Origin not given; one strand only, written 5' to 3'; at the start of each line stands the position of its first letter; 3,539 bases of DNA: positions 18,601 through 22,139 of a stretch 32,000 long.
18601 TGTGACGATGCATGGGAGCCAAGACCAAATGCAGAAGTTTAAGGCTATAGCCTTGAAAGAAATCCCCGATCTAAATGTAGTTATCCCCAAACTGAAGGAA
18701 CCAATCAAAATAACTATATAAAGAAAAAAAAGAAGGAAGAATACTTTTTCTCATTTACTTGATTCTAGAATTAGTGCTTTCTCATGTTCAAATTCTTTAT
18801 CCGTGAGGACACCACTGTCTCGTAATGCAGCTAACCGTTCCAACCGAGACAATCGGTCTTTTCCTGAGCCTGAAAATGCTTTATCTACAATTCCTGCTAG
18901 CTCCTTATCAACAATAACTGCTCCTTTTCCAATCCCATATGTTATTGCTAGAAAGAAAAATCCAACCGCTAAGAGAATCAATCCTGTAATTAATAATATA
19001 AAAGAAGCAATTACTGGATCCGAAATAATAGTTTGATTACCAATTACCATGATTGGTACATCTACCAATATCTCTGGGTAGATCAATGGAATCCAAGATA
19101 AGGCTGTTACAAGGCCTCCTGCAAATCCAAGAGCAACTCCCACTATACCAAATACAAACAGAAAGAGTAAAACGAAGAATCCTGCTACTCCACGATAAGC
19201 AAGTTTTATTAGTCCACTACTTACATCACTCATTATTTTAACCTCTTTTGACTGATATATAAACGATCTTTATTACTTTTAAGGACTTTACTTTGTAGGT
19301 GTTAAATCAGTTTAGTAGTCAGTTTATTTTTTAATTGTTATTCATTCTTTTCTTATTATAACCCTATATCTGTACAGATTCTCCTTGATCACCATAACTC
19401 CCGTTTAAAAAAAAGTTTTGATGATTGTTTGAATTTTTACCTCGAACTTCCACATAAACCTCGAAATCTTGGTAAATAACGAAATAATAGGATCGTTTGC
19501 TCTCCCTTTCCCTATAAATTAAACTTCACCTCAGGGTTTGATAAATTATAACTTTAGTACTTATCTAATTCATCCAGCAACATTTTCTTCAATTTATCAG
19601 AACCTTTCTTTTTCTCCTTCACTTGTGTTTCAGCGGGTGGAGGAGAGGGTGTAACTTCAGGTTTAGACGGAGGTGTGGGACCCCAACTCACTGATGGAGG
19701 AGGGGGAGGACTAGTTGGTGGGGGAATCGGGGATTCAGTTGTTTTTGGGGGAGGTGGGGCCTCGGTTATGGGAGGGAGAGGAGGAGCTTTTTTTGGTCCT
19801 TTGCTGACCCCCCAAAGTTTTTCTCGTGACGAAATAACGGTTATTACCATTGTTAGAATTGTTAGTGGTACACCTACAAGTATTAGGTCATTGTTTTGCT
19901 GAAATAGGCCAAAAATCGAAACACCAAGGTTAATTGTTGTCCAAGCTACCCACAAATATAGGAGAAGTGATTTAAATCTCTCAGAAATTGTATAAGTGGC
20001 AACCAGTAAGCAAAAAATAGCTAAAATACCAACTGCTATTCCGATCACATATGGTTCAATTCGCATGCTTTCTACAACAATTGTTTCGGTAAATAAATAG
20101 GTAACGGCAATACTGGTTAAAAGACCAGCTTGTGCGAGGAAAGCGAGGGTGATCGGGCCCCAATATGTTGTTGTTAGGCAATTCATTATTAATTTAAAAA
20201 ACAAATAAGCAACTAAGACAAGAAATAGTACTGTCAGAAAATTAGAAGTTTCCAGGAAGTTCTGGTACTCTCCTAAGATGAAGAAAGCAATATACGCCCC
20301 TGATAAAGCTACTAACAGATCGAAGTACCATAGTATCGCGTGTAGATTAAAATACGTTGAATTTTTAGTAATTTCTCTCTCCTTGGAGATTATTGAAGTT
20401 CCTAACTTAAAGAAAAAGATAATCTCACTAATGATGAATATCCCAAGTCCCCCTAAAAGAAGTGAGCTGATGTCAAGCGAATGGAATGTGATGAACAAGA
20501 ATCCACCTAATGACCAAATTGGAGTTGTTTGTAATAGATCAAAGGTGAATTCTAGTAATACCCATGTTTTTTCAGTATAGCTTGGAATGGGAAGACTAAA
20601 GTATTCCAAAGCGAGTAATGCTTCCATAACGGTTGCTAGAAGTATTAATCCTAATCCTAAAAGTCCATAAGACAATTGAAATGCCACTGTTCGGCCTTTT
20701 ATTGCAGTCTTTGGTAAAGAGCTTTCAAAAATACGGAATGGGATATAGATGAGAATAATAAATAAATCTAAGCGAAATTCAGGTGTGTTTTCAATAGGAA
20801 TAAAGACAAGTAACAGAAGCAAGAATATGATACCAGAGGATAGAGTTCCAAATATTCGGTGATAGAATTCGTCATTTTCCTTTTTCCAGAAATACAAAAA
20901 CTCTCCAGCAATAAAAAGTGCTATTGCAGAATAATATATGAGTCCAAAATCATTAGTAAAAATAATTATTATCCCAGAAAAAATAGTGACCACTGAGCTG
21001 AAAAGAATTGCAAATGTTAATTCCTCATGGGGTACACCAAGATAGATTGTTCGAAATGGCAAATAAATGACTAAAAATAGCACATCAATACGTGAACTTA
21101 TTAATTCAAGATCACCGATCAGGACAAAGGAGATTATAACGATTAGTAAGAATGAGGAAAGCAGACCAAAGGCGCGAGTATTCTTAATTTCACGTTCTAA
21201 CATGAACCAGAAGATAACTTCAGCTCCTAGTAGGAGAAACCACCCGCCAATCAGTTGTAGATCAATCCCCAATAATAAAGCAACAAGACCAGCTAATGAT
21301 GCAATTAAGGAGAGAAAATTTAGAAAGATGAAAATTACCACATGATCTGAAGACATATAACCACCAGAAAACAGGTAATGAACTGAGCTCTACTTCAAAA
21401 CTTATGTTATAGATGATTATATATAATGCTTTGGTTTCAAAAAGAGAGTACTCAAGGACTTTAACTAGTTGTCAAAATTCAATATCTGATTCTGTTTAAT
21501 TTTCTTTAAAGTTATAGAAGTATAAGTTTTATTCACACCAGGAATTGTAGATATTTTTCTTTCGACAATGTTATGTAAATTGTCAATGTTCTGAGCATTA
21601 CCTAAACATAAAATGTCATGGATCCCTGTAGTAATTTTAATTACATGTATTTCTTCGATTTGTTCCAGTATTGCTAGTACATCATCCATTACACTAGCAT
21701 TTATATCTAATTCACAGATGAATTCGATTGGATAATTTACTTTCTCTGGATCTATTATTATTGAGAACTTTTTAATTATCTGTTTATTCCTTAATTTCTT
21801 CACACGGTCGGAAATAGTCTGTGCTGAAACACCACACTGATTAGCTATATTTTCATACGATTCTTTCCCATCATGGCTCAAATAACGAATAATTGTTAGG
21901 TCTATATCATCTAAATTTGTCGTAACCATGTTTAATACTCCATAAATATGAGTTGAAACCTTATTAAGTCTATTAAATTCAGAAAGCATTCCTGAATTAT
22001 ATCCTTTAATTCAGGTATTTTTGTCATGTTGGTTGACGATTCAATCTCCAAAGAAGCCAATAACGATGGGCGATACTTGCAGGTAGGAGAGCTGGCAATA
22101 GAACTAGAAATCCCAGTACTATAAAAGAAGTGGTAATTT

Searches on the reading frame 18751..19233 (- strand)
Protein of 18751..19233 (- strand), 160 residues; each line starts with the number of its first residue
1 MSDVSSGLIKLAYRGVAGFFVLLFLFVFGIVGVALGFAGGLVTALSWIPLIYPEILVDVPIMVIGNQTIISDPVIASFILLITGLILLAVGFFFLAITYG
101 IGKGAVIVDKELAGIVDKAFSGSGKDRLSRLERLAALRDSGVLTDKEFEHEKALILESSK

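Call 43: search_protein_families(library=pfam, proteins=[window:18751-19233:-], max_evalue=0.00001)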
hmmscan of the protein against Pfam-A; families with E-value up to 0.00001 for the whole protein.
window:18751-19233:- (160 aa): 1 family
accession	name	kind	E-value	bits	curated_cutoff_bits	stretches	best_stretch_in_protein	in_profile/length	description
PF09851.14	SHOCT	-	6.6e-07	29.3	27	1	130-156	2-28/28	Short C-terminal domain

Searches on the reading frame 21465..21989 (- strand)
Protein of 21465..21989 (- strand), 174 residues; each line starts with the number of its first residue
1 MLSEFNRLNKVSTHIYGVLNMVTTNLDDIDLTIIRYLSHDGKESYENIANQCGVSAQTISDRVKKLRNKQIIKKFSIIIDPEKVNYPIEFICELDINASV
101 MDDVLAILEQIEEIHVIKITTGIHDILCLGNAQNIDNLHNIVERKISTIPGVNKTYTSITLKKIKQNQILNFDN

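Call 5: search_protein_families(library=pfam, proteins=[window:21465-21989:-])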
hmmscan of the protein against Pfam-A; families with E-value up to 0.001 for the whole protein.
window:21465-21989:- (174 aa): 8 families
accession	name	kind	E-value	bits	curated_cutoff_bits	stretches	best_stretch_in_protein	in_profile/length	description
PF13404.12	HTH_AsnC-type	-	2.4e-12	46.9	27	1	26-67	1-42/42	AsnC-type helix-turn-helix domain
PF01037.27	AsnC_trans_reg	-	1.6e-10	41.1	25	1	96-162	5-72/73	Lrp/AsnC ligand binding domain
PF13412.12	HTH_24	-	2.3e-10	40.3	21.9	1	26-73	1-48/48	Winged helix-turn-helix DNA-binding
PF22482.2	AsnC_trans_reg_3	-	9.9e-08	32.5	24.4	1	95-171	18-93/95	PF0864 C-terminal dimeric alpha+beta barrel domain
PF01638.23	HxlR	-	5.7e-05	23.3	20.8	1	32-87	9-64/91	HxlR-like helix-turn-helix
PF12840.13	HTH_20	-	0.00052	20.4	27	1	33-67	9-43/51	Helix-turn-helix domain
PF16724.11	T4-gp15_tss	-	0.00057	19.6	25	1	62-134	81-152/245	T4-like virus Myoviridae tail sheath stabiliser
PF13545.12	HTH_Crp_2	-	0.00069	20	27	0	44-82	24-65/70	Crp-like helix-turn-helix domain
